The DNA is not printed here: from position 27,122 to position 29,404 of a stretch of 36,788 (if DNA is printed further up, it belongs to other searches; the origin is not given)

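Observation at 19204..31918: Candidate Fe(II)/metal-oxidation or electron-uptake pathway: Cyc2-like porin-cytochrome, cupredoxins, cytochromes c and a Qrc/ACIII-like quinone module under sigma-54 control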

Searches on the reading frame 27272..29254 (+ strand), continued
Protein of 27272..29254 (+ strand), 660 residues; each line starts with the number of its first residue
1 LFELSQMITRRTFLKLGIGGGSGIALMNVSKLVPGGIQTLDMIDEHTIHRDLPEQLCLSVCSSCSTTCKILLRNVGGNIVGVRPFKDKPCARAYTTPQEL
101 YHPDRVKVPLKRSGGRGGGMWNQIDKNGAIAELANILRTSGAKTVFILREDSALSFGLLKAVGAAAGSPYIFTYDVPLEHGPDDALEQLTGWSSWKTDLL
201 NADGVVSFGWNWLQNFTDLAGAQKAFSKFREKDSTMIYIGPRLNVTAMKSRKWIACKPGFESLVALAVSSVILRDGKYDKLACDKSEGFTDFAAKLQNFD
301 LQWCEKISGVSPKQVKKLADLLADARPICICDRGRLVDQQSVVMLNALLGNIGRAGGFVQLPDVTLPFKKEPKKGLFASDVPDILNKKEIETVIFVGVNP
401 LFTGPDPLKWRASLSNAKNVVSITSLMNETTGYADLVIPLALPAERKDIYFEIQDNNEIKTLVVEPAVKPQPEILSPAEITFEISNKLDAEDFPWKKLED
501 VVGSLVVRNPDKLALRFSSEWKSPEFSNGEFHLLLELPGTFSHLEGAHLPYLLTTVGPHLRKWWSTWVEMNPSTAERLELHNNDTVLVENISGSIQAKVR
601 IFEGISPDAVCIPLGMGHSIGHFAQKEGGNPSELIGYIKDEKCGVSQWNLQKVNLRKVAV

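Call 35: find_homologous_proteins(query=window:27290-29254:+, max_evalue=1e-10)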
Query window:27290-29254:+ (654 aa): 27 proteins with E <= 1e-10 among 8000 candidates.
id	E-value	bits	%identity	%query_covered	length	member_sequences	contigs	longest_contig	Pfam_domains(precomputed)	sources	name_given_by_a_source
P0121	0.0e+0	1511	100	100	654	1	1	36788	PF00384.28,PF01568.28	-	-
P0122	1.0e-206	707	48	99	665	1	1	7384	PF00384.28,PF01568.28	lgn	-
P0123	2.3e-203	695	48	100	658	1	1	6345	PF00384.28,PF01568.28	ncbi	ncbi:MAG: molybdopterin-dependent oxidoreductase [Candidatus Poribacteria bacterium]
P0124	1.1e-191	657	47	95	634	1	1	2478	PF00384.28,PF01568.28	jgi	jgi:anaerobic selenocysteine-containing dehydrogenase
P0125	1.6e-179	617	44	100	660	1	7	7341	PF00384.28,PF01568.28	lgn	-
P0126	3.0e-48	183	26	100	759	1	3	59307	PF00384.28,PF01568.28,PF04879.22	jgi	jgi:anaerobic selenocysteine-containing dehydrogenase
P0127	6.5e-47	178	25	92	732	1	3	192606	PF00384.28,PF01568.28,PF04879.22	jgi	jgi:menaquinone reductase, molybdopterin-binding-like subunit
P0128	1.3e-45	174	27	100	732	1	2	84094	PF00384.28,PF01568.28,PF04879.22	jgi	jgi:anaerobic selenocysteine-containing dehydrogenase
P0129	7.9e-45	172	26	100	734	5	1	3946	PF00384.28,PF01568.28,PF04879.22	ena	-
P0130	1.9e-44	170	26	100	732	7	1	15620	PF00384.28,PF01568.28,PF04879.22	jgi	jgi:anaerobic selenocysteine-containing dehydrogenase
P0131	2.6e-43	167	26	92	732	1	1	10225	PF00384.28,PF01568.28,PF04879.22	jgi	jgi:anaerobic selenocysteine-containing dehydrogenase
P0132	7.1e-43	165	25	100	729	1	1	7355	PF00384.28,PF01568.28,PF04879.22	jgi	-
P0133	9.7e-43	165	26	100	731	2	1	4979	PF00384.28,PF01568.28,PF04879.22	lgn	-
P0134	1.8e-42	164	25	100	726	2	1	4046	PF00384.28,PF01568.28,PF04879.22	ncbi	-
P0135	2.8e-42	163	25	97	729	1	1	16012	PF00384.28,PF01568.28,PF04879.22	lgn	-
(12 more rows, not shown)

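Call 38: find_encoding_contigs(protein=P0123, flank=10000, max_places=2)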
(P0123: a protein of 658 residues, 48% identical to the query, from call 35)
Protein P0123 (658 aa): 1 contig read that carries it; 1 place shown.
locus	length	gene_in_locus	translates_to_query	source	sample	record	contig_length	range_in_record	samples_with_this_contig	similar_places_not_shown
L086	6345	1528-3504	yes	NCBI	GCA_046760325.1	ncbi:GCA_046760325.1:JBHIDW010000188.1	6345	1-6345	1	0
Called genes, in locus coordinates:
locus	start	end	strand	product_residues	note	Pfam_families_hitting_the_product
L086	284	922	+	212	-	PF00034:Cytochrom_C (faint)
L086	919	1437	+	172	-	PF02085:Cytochrom_CIII (faint), PF14537:Cytochrom_c3_2 (faint), PF14522:Cytochrome_C7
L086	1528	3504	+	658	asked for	PF00384:Molybdopterin, PF01568:Molydop_binding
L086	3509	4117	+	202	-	-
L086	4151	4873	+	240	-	PF12838:Fer4_7 (faint), PF13534:Fer4_17 (faint), PF00037:Fer4 (faint), PF12797:Fer4_2 (faint), PF12837:Fer4_6 (faint), PF13183:Fer4_8 (faint), PF13237:Fer4_10 (weak), PF13247:Fer4_11, +2 more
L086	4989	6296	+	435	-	PF03916:NrfD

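Call 42: search_protein_families(library=pfam, proteins=[L086:3509-4117:+], max_evalue=0.01)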
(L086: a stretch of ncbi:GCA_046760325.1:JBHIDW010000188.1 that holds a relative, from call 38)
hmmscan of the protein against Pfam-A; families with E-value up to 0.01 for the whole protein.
L086:3509-4117:+ (202 aa): 1 family
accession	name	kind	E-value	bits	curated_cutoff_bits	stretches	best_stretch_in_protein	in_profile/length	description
PF09990.14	DUF2231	-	0.00056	20.4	26.4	1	85-199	4-129/139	Predicted membrane protein (DUF2231)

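Call 81: search_protein_representatives(protein=P0121)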
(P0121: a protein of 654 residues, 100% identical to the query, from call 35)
Query: 654 residues. Proteins with E-value up to 0.001 (for the whole library): 3978; up to 1e-10: 1442; up to 1e-30: 236. The best 150 are listed.
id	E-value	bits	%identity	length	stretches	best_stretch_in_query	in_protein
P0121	0.0e+00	1511.1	100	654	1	1-654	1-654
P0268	3.5e-200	683.2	49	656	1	2-651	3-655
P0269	1.6e-190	651.3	49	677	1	2-651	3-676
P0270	3.0e-182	624.0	45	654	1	3-651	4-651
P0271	1.3e-164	565.7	44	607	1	25-652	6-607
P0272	5.0e-144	497.7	36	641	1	8-652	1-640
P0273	8.8e-139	480.3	38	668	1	2-649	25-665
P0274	7.7e-130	450.8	48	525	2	174-447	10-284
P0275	6.2e-101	355.3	35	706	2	2-496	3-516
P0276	2.7e-98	346.6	44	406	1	259-652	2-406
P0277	1.8e-90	320.7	34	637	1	3-651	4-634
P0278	2.2e-81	290.7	49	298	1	375-651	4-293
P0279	3.2e-81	290.1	35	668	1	3-649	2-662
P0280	5.3e-77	276.2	37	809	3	2-351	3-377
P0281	1.3e-75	271.6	32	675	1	2-647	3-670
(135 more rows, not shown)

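Call 87: find_related_loci(query=A2, collection=metagenome_contigs, flank=10000)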
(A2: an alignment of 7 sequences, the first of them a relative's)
Query A2 (654 aa) in metagenome_contigs; peptide patterns used: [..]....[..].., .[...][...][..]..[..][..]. (x = any residue, [..] = any of these).
77 stretches matched a pattern; 4 encode a relative of the query (tblastn E <= 1e-3); 4 distinct loci.
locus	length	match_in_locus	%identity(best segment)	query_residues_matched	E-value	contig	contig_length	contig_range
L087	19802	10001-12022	47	2-651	0e+0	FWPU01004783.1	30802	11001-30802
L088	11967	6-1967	45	15-652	0e+0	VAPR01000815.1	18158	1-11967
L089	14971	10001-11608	42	154-652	1e-132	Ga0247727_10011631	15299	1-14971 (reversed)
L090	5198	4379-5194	51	2-283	3e-90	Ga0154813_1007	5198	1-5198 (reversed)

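Call 92: search_protein_families(library=pfam, proteins=[L087:832-1359:+, L087:1439-4987:+, L087:4965-6239:+, L087:6236-6982:+, L087:6998-7897:+, L087:7977-8756:+, L089:570-1823:+, L089:12-548:+], max_evalue=0.001)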
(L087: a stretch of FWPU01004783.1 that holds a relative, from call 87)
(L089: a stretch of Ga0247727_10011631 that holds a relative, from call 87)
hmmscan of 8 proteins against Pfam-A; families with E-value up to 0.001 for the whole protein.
L087:832-1359:+ (175 aa): 0 families

L087:1439-4987:+ (1182 aa): 2 families
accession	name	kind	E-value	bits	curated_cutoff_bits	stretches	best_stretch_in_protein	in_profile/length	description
PF00384.28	Molybdopterin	-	4.3e-28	98.8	24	2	291-731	67-315/353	Molybdopterin oxidoreductase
PF01568.27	Molydop_binding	-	3.7e-05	24.2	26.8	1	986-1010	28-53/110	Molydopterin dinucleotide binding domain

L087:4965-6239:+ (424 aa): 8 families
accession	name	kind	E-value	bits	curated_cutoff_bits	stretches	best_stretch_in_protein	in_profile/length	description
PF13247.11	Fer4_11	-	2.5e-29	101.9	26.2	1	196-287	4-96/100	4Fe-4S dicluster domain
PF12838.12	Fer4_7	-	4.1e-11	43.6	27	1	202-248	2-51/52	4Fe-4S dicluster domain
PF13237.11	Fer4_10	-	6.8e-10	39.2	25.5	1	199-246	6-53/53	4Fe-4S dicluster domain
PF12797.12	Fer4_2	-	3.4e-09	36.5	24.5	1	227-247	2-22/22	4Fe-4S binding domain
PF13187.11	Fer4_9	-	7.2e-06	26.4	27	1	202-248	2-50/52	4Fe-4S dicluster domain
PF12837.12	Fer4_6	-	1.5e-05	25.1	25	0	227-247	1-21/24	4Fe-4S binding domain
PF00037.32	Fer4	-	0.00033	20.8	21.1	0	78-95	2-19/24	4Fe-4S binding domain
PF13534.11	Fer4_17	-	0.00035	21.5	22.2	0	60-95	27-57/61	4Fe-4S dicluster domain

L087:6236-6982:+ (248 aa): 0 families

L087:6998-7897:+ (299 aa): 1 family
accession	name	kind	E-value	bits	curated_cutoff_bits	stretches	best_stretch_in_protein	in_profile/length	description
PF09459.16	EB_dh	-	2.2e-29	103.6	33.3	1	56-283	1-231/236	Ethylbenzene dehydrogenase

L087:7977-8756:+ (259 aa): 1 family
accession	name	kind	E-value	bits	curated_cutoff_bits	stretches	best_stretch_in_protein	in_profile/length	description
PF02613.20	Nitrate_red_del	-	3.2e-10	40.7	22.2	1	124-188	74-135/136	Nitrate reductase delta subunit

L089:570-1823:+ (417 aa): 3 families
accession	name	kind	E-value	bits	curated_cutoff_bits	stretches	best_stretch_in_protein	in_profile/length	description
PF00072.30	Response_reg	-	9.2e-27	93.9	30.2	1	208-319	1-110/111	Response regulator receiver domain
PF00196.25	GerE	-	8.3e-20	70.6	23.5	1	353-408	2-57/57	Bacterial regulatory proteins, luxR family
PF08281.18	Sigma70_r4_2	-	0.00015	21.8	25.7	1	354-396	11-54/54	Sigma-70, region 4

L089:12-548:+ (178 aa): 1 family
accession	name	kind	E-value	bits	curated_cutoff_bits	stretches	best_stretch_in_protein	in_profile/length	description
PF00672.30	HAMP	-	8.7e-06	26.4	25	1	96-128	1-33/53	HAMP domain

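Call 93: search_solved_structures(query=L087:1439-4987:+, max_evalue=1e-10)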
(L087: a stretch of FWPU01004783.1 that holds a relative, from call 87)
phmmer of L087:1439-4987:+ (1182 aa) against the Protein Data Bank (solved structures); distinct sequences matched with E-value up to 1e-10: 18.
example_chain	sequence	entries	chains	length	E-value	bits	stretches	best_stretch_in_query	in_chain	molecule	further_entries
7b04_B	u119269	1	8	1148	6e-291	971.2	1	32-1177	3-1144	Nitrite oxidoreductase subunit A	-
4ydd_A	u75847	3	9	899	6.5e-49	169.5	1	292-884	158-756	DMSO reductase family type II enzyme, molybdopterin subunit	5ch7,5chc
5e7o_A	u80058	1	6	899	1.4e-48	168.4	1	292-884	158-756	DMSO reductase family type II enzyme, molybdopterin subunit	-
3ir5_A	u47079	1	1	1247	2.3e-39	137.9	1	290-420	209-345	Respiratory nitrate reductase 1 alpha chain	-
3ir6_A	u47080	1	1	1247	5.6e-38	133.3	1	290-420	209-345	Respiratory nitrate reductase 1 alpha chain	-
1r27_A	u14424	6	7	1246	1e-37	132.4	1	290-420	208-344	Respiratory nitrate reductase 1 alpha chain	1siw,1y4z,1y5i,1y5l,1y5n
1q16_A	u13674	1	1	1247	1e-37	132.4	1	290-420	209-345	Respiratory nitrate reductase 1 alpha chain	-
3egw_A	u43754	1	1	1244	1.1e-37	132.4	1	290-420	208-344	Respiratory nitrate reductase 1 alpha chain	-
3ir7_A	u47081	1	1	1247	1.6e-37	131.8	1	290-420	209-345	Respiratory nitrate reductase 1 alpha chain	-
2ivf_A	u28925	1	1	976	1.6e-36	128.4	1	325-429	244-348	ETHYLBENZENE DEHYDROGENASE ALPHA-SUBUNIT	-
9t1s_L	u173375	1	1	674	1.3e-13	52.5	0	319-410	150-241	formate dehydrogenase (coenzyme F420)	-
1aa6_A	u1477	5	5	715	3.2e-13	51.3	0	528-611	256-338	FORMATE DEHYDROGENASE H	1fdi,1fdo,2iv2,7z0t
1e60_A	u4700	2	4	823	5.3e-13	50.6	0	140-227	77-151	Dimethyl sulfoxide/trimethylamine N-oxide reductase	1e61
1dmr_A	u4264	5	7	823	5.3e-13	50.6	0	140-227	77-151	DMSO REDUCTASE | Dimethyl sulfoxide/trimethylamine N-oxide reductase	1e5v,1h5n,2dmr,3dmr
4dmr_A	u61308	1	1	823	7.8e-13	50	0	140-227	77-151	DMSO REDUCTASE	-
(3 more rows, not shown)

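Call 94: search_protein_families(library=ncbifam, proteins=[L087:1439-4987:+, L087:4965-6239:+, L087:6998-7897:+, L087:6236-6982:+, L087:832-1359:+], max_evalue=0.001)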
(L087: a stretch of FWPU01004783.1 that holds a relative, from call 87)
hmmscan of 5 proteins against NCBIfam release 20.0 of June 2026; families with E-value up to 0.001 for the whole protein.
L087:1439-4987:+ (1182 aa): 20 families
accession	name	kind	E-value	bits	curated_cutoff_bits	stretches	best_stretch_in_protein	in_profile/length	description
TIGR03479.1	DMSO_red_II_alp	subfamily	2.3e-91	307.3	984.75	2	291-880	188-774/913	molybdopterin-dependent oxidoreductase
TIGR01580.1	narG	equivalog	9.5e-51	172.5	1084.15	3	291-421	209-345/1235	nitrate reductase subunit alpha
NF042978.1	EthbenzDh_ebdA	equivalog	8.5e-41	139.6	2000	3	327-430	246-349/977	ethylbenzene dehydrogenase subunit alpha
TIGR01591.1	Fdh-alpha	equivalog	2.4e-31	108.6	666.25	2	323-410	151-238/672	formate dehydrogenase subunit alpha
TIGR02166.1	dmsA_ynfE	subfamily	3.7e-31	107.9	777.7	2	535-774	332-557/794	DMSO/selenate family reductase complex A subunit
NF041885.1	selenate_YnfE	exception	2e-26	92.1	1675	2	536-724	340-514/805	selenate/tellurate reductase subunit YnfE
TIGR00509.1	bisC_fam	subfamily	1.3e-25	89.8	1017.55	3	540-775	284-511/772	molybdopterin guanine dinucleotide-containing S/N-oxide reductase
NF011566.1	PRK14990.1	exception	5.1e-23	81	1600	2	536-743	353-546/814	dimethylsulfoxide reductase subunit A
NF041884.1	selenate_YnfF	exception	2.2e-22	78.8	1650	2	536-724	333-507/798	selenate/tellurate reductase subunit YnfF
NF012032.0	PRK15488.1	equivalog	5.9e-19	67.5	694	1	324-406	193-277/759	thiosulfate reductase PhsA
NF047855.1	AssmNtatRedNasC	equivalog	8.8e-14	50.7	1100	1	322-411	175-264/708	assimilatory nitrate reductase catalytic subunit NasC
TIGR02164.1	torA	equivalog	2.6e-13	49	1465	1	149-224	79-141/824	trimethylamine-N-oxide reductase TorA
NF011682.0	PRK15102.1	equivalog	1.4e-12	46.5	909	1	150-224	84-145/829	trimethylamine-N-oxide reductase TorA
NF041513.1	formate_DH_Act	exception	1.5e-12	46.2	1400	1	325-607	210-474/1067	formate dehydrogenase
TIGR01553.1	formate-DH-alph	equivalog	1.5e-11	42.8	814.2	1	324-418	218-312/1009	formate dehydrogenase-N subunit alpha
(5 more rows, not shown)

L087:4965-6239:+ (424 aa): 30 families (the best 25 are shown)
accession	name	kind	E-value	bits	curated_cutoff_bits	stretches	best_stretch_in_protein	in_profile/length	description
TIGR03478.1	DMSO_red_II_bet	subfamily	3.3e-80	269.4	480.7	1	72-335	1-259/321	DMSO reductase family type II enzyme, iron-sulfur subunit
NF042979.1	EthbenzDh_ebdB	equivalog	5.2e-67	226.2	740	2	192-335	143-281/354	ethylbenzene dehydrogenase subunit beta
TIGR01660.1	narH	equivalog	1.1e-54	185.7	524.05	2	175-291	157-272/492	nitrate reductase subunit beta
NF011569.0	PRK14993.1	equivalog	9.6e-33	113.6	416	2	197-344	95-234/244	tetrathionate reductase subunit TtrB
TIGR02951.1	DMSO_dmsB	equivalog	4e-29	101.7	214.1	1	190-285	52-147/161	DMSO/selenate family reductase complex B subunit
NF041715.1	arsenate_red_ArrB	equivalog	9.4e-25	87.5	450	2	195-254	50-108/233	arsenate respiratory reductase iron-sulfur subunit ArrB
TIGR03149.1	cyt_nit_nrfC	equivalog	1.4e-23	83.4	377.6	1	197-330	89-217/225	cytochrome c nitrite reductase Fe-S protein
NF045797.1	DsrO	equivalog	6.7e-23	81.3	200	1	198-289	99-200/235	sulfate reduction electron transfer complex DsrMKJOP subunit DsrO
NF008134.0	PRK10882.1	equivalog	1.4e-15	57.2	263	1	194-281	105-198/329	hydrogenase 2 operon protein HybA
NF045715.1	sulf_resp_HmcB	equivalog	1.5e-15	57.1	420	1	197-282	102-189/307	sulfate respiration complex iron-sulfur protein HmcB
TIGR01582.1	FDH-beta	equivalog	9.7e-15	54.4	334.7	1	199-284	90-175/283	formate dehydrogenase subunit beta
NF007382.0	PRK09898.1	equivalog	2.4e-12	46.9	213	1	195-267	116-188/208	ferredoxin-like protein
NF041782.1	mnquin_red_QrcC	equivalog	4.5e-10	39.6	400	1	196-255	59-121/239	menaquinone reductase iron-sulfur cluster-binding subunit QrcC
NF038355.1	FDH3_beta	equivalog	1e-09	38.7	240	1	201-262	53-118/180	formate dehydrogenase FDH3 subunit beta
NF045766.1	PhenlGlyoxDHPadI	equivalog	7e-08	31.6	700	1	200-281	53-128/443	NADH-dependent phenylglyoxylate dehydrogenase subunit beta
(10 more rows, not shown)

L087:6998-7897:+ (299 aa): 2 families
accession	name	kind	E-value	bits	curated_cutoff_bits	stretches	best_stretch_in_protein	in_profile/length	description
TIGR03477.1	DMSO_red_II_gam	subfamily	1.7e-39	135.3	169.85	2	45-155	7-118/206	DMSO reductase family type II enzyme, heme b subunit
NF042980.1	EthbenzDh_ebdC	equivalog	1.2e-19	70.7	400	2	57-155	19-125/214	ethylbenzene dehydrogenase subunit gamma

L087:6236-6982:+ (248 aa): 0 families

L087:832-1359:+ (175 aa): 0 families
